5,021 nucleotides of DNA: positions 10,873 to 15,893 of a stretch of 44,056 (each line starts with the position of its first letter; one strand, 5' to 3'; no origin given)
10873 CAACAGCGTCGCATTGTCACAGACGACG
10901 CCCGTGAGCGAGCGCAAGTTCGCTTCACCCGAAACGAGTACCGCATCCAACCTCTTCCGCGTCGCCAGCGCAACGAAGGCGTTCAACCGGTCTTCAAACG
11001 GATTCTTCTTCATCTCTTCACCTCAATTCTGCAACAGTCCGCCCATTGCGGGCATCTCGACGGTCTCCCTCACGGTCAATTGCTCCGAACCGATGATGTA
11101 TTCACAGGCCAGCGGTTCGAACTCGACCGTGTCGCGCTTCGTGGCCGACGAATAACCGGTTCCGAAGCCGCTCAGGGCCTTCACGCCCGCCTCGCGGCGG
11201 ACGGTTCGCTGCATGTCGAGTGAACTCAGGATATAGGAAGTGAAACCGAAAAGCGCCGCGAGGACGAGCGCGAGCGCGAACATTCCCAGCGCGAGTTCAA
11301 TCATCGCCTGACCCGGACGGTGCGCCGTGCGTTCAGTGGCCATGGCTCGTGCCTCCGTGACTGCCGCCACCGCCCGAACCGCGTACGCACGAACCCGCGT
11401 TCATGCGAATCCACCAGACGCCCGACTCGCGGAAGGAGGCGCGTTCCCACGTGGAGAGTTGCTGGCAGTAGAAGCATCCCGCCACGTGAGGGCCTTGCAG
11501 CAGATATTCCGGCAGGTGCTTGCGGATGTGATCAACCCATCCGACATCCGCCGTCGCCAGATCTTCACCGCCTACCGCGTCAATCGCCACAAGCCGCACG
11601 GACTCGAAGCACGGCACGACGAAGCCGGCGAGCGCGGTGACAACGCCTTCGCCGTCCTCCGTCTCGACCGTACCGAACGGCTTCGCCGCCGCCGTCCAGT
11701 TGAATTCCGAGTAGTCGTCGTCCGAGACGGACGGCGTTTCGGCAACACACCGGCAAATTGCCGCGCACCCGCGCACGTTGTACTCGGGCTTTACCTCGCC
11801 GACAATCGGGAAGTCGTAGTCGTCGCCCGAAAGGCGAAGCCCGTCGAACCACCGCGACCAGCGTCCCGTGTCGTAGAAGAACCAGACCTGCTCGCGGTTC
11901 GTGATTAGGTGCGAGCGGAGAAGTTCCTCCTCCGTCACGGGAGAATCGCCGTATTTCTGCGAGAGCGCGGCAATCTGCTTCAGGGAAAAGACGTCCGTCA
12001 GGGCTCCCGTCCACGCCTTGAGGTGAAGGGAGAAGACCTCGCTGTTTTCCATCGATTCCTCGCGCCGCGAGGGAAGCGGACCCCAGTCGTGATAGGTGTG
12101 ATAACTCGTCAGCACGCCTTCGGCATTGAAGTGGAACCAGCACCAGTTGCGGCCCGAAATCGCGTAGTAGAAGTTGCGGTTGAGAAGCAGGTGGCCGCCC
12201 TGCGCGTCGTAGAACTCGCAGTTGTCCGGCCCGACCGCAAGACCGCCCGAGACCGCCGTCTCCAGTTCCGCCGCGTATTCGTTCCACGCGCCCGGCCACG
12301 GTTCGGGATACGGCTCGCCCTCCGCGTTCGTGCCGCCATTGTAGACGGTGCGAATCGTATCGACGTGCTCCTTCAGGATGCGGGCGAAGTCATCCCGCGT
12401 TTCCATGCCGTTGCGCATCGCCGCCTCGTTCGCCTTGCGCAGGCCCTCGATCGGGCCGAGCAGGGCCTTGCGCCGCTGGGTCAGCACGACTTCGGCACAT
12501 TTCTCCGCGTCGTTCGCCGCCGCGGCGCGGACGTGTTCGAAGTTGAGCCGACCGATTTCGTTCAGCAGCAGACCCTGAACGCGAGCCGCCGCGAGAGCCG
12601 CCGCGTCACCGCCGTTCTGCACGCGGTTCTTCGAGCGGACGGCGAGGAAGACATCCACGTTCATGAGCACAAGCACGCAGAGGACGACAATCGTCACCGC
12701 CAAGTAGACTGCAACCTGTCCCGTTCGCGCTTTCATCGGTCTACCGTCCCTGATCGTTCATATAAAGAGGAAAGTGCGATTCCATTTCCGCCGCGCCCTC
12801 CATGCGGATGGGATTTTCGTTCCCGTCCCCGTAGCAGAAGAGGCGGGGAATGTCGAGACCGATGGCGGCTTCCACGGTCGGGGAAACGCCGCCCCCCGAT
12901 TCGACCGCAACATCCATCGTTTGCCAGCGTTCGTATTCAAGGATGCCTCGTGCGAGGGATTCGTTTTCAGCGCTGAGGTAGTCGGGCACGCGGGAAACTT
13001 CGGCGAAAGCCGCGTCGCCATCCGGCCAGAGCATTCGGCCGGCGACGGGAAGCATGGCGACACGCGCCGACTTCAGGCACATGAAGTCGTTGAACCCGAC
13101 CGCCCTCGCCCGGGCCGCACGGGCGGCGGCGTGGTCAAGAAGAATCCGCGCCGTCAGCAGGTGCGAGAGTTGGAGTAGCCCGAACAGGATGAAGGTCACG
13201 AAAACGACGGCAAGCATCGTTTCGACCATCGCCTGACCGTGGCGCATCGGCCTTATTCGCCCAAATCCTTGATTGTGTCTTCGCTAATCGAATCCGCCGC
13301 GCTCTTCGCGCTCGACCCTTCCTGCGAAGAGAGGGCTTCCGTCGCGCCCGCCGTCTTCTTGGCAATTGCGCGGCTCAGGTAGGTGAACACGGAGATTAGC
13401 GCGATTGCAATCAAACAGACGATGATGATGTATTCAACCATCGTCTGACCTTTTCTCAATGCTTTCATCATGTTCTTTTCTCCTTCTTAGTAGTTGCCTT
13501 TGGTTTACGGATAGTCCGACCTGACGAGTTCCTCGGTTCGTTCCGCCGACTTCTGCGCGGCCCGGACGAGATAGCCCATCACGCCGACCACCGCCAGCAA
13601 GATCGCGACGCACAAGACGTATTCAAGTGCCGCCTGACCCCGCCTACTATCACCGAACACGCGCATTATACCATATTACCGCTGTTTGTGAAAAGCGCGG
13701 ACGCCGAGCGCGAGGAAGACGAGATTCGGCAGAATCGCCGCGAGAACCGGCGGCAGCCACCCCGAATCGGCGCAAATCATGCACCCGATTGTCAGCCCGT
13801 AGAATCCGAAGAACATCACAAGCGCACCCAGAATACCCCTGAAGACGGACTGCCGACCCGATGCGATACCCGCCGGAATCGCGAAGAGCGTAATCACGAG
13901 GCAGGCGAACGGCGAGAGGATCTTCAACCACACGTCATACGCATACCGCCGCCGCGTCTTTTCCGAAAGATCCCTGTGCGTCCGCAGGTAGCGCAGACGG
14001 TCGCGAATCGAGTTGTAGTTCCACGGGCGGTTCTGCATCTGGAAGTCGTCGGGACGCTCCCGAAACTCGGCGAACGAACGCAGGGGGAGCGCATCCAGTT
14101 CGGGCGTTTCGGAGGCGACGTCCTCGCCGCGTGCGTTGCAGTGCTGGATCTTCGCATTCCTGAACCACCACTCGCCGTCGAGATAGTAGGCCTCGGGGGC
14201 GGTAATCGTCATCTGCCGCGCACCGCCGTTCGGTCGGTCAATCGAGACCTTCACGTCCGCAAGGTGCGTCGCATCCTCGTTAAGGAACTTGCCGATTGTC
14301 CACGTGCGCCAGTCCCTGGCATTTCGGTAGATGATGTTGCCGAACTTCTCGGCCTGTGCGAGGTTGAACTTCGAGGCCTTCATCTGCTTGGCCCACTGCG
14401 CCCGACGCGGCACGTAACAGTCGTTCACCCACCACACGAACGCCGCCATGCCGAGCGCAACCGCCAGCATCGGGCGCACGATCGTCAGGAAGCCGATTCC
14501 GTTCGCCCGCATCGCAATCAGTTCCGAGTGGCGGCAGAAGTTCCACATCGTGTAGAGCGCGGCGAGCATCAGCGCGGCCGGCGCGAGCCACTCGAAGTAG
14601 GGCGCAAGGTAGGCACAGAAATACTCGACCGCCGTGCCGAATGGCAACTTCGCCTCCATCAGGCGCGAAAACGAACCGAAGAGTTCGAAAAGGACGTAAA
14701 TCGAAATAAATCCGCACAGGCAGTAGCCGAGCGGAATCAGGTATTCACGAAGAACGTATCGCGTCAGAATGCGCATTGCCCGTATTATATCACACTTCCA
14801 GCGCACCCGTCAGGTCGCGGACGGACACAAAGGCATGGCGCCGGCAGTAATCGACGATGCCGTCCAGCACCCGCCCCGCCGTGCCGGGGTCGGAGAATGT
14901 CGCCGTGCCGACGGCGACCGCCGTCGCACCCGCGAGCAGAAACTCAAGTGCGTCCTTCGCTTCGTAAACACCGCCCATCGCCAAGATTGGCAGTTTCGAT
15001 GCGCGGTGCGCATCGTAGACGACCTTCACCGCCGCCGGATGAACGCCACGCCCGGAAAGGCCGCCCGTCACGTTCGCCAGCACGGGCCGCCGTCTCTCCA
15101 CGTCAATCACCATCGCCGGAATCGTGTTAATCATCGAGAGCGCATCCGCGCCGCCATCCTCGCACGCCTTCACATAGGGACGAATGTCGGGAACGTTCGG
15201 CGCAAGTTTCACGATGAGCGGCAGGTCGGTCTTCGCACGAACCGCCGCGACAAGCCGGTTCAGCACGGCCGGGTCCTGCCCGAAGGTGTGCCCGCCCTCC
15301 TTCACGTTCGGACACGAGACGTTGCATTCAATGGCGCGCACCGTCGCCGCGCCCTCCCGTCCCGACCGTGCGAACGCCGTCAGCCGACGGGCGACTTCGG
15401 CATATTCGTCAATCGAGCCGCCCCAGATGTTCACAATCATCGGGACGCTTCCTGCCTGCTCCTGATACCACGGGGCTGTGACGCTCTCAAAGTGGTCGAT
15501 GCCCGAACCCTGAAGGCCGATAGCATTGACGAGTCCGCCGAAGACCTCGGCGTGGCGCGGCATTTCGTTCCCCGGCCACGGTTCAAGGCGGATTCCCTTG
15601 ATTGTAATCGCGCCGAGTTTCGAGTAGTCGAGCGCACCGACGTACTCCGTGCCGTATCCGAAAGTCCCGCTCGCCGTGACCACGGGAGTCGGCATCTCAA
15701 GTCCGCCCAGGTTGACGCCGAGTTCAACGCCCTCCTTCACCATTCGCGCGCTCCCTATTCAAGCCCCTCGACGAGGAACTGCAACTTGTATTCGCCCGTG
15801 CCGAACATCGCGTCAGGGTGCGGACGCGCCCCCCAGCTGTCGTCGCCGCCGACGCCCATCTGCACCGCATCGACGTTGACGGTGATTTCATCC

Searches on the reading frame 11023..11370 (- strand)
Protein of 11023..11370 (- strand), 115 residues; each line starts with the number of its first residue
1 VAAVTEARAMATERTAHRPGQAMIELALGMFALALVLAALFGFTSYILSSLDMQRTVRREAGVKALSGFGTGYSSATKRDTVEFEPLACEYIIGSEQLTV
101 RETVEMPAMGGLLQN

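Call 83: search_protein_families(library=pfam, proteins=[window:11023-11370:-], max_evalue=0.01)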
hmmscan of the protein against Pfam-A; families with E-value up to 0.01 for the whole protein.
window:11023-11370:- (115 aa): 1 family
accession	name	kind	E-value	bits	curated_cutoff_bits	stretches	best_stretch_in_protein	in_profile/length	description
PF07811.17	TadE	-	0.0057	17.2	22.9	0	20-58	1-39/43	TadE-like protein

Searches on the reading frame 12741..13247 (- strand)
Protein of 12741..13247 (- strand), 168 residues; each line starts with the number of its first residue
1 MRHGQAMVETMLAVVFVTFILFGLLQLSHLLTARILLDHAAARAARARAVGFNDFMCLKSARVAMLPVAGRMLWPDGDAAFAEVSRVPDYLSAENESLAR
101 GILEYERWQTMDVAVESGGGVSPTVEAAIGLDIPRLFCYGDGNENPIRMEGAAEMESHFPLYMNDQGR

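Call 83: search_protein_families(library=pfam, proteins=[window:12741-13247:-], max_evalue=0.01)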
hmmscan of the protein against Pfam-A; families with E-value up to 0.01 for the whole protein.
window:12741-13247:- (168 aa): 1 family
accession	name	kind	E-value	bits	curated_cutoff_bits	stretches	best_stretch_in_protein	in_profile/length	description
PF07811.17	TadE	-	9.8e-07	29.2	22.9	1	4-46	1-43/43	TadE-like protein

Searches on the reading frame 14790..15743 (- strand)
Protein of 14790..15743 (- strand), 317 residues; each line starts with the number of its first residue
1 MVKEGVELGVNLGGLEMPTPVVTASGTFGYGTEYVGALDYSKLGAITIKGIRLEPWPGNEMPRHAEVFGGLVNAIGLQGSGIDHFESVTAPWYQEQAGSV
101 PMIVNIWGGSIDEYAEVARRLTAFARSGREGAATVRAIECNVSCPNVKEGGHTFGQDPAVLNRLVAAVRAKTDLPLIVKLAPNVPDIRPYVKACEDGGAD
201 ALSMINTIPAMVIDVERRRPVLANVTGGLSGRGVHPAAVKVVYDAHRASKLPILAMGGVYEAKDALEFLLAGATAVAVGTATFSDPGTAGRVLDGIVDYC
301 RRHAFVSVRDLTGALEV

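Call 83: search_protein_families(library=pfam, proteins=[window:14790-15743:-], max_evalue=0.01)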
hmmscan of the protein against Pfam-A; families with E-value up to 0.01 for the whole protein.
window:14790-15743:- (317 aa): 5 families
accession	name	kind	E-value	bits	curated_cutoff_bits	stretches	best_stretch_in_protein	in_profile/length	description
PF01180.27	DHO_dh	-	7.6e-68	229.3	27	1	8-296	2-287/291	Dihydroorotate dehydrogenase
PF01207.24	Dus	-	1.8e-05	24.5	20.4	1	121-289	68-224/311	Dihydrouridine synthase (Dus)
PF03060.21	NMO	-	0.00011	22.1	28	1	227-281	168-224/331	Nitronate monooxygenase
PF00977.27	His_biosynth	-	0.003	17.5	23.6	1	236-293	59-116/228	Histidine biosynthesis protein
PF01070.24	FMN_dh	-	0.0063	16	24.9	0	236-282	257-305/350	FMN-dependent dehydrogenase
